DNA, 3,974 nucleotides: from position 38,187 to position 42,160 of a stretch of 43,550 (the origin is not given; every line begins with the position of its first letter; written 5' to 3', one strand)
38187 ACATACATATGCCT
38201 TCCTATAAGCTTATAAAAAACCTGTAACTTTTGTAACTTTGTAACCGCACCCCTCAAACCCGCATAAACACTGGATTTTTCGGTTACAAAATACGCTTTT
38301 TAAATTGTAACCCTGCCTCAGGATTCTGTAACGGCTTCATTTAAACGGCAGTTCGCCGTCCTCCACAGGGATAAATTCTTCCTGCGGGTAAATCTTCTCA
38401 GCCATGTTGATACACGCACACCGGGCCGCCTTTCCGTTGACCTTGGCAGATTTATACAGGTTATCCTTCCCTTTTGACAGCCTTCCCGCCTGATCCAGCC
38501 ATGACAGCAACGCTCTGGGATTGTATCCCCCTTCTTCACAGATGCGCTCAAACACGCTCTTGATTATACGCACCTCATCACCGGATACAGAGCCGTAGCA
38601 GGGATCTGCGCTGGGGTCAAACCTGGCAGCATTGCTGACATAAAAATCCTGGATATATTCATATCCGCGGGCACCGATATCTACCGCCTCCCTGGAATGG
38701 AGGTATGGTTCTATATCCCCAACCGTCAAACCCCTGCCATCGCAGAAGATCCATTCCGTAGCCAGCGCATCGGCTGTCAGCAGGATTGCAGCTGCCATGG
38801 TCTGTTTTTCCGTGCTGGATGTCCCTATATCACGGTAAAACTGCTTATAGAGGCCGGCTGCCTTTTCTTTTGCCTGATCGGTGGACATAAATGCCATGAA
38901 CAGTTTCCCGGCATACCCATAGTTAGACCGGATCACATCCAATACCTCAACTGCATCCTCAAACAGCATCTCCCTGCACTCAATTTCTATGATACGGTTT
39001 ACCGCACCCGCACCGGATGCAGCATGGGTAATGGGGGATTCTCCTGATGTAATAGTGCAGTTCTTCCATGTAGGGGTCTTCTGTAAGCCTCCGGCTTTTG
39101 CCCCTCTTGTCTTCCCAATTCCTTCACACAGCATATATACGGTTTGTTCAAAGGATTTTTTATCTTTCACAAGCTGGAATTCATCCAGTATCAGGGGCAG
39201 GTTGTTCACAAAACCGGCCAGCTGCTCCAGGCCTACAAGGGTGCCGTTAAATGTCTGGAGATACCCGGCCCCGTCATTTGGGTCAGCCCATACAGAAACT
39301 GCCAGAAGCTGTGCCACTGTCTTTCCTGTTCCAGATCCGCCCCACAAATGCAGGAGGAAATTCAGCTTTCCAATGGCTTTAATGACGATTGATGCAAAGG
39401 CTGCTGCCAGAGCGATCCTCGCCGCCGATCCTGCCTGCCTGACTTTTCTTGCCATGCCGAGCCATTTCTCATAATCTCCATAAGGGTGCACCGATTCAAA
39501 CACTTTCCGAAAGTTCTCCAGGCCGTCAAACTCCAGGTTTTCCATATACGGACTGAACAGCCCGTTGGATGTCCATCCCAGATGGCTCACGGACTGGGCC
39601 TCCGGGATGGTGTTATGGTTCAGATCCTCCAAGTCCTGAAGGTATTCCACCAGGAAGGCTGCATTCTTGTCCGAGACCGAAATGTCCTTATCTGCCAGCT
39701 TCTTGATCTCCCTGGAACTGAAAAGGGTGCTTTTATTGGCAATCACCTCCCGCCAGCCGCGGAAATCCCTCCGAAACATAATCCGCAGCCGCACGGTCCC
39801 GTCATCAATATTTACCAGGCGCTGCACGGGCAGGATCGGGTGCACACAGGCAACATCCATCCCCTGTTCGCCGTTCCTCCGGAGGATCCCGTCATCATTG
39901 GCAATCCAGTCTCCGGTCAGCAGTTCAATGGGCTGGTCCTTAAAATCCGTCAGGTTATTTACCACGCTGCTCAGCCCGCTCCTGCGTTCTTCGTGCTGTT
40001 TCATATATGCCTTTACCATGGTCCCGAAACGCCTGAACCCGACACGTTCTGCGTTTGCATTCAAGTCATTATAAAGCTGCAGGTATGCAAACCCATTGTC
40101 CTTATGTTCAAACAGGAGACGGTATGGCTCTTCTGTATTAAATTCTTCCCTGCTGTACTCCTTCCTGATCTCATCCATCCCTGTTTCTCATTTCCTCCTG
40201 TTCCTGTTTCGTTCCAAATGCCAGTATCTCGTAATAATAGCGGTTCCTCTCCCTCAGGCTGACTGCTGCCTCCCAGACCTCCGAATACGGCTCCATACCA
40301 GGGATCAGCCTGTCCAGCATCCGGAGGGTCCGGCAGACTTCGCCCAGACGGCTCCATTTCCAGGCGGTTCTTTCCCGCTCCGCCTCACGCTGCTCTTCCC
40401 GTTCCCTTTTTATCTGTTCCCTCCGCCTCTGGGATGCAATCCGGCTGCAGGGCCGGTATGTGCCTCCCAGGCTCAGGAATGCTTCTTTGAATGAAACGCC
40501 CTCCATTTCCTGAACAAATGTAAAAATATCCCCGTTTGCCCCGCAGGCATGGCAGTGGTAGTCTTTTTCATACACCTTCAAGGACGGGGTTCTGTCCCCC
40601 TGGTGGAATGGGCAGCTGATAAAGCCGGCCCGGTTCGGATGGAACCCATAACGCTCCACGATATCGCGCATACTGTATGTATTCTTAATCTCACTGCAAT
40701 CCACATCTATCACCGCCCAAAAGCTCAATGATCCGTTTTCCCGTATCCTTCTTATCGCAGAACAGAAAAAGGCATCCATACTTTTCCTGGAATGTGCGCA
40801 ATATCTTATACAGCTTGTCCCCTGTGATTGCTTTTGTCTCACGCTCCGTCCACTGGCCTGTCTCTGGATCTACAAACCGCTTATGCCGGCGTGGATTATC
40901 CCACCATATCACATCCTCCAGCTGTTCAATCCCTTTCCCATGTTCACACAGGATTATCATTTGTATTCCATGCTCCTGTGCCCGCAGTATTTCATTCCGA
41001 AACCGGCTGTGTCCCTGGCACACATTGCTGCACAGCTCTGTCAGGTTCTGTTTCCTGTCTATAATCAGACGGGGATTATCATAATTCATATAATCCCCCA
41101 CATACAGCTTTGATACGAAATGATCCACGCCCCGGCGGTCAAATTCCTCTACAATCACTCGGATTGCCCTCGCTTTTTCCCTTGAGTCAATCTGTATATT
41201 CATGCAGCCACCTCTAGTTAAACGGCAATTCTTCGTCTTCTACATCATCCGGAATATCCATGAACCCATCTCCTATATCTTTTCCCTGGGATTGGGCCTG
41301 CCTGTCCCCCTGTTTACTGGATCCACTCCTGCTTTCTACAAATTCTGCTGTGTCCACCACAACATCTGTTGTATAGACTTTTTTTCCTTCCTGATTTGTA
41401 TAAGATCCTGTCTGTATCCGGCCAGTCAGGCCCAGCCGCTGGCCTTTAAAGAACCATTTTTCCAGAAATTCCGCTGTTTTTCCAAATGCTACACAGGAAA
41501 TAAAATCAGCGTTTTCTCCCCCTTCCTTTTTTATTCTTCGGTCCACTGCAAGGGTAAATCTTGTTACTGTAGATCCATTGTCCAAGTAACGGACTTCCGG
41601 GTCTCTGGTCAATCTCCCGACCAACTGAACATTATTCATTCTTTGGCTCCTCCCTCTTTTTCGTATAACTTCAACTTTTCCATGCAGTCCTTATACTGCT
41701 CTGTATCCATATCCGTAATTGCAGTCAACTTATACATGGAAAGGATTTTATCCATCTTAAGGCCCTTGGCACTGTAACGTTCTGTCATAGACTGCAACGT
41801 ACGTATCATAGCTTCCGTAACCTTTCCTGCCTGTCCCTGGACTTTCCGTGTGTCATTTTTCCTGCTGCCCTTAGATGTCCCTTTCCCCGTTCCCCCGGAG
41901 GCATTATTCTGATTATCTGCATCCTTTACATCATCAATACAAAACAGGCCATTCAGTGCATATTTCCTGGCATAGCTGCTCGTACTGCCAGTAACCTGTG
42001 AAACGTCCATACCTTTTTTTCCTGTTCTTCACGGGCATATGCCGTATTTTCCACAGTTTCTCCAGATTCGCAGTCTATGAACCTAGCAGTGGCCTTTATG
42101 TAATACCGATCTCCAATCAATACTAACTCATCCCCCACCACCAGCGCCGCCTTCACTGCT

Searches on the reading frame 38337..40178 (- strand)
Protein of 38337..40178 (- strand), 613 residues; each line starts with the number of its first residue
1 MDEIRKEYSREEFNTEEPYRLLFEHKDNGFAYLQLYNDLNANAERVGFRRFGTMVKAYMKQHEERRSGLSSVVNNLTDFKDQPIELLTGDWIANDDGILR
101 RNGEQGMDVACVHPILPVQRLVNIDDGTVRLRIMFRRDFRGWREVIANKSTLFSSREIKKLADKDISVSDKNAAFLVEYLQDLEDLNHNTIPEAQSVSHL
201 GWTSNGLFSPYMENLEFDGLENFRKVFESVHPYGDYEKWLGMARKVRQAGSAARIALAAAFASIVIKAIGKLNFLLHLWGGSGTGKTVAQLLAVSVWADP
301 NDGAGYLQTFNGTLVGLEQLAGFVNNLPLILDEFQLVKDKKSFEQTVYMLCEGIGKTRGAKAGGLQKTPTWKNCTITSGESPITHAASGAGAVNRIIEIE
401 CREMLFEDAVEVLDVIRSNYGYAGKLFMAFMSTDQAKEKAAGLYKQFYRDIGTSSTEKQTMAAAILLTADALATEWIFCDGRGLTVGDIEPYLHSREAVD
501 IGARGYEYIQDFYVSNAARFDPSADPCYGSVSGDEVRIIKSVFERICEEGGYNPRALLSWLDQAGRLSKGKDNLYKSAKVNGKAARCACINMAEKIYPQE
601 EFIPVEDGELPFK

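Call 37: search_protein_families(library=pfam, proteins=[window:38337-40178:-], max_evalue=0.001)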
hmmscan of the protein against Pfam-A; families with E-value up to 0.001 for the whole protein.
window:38337-40178:- (613 aa): 2 families
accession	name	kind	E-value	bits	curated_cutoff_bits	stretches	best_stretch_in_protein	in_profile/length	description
PF06048.17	DUF927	-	3.1e-42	145.6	22.6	1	102-368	17-281/284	Domain of unknown function (DUF927)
PF18662.7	HTH_56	-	5.3e-14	52.6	26.2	1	500-593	1-109/111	Cch helix turn helix domain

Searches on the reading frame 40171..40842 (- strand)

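Call 37: search_protein_families(library=pfam, proteins=[window:40171-40842:-], max_evalue=0.001)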
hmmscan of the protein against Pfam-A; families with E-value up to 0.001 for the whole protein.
window:40171-40842:- (223 aa): 1 family
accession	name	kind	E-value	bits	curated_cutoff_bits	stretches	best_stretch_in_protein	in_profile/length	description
PF01807.25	Zn_ribbon_DnaG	-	2.1e-14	53.6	24.9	1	50-125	7-85/98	CHC2 zinc finger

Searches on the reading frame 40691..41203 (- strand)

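Call 37: search_protein_families(library=pfam, proteins=[window:40691-41203:-], max_evalue=0.001)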
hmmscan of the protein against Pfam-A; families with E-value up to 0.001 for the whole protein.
window:40691-41203:- (170 aa): 1 family
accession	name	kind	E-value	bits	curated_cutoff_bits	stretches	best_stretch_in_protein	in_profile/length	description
PF02732.21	ERCC4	-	1.7e-10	41.4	24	1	5-154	1-132/140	ERCC4 domain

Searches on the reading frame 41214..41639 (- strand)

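Call 37: search_protein_families(library=pfam, proteins=[window:41214-41639:-], max_evalue=0.001)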
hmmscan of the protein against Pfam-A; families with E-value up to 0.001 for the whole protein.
window:41214-41639:- (141 aa): 1 family
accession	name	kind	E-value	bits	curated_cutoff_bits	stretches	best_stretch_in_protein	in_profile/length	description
PF00436.31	SSB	-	2.6e-32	111.4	26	1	1-100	1-103/104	Single-strand binding protein family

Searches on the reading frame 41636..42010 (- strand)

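Call 37: search_protein_families(library=pfam, proteins=[window:41636-42010:-], max_evalue=0.001)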
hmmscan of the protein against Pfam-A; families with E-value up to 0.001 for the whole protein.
window:41636-42010:- (124 aa): 2 families
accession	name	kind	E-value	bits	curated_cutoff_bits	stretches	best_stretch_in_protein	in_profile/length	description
PF04404.17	ERF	-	2.5e-14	54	25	1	1-56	93-149/153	ERF superfamily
PF24571.2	HEAT_SCC3-SA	-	0.00032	21.2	25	1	41-106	59-124/261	Cohesin subunit SCC3/SA, HEAT-repeats domain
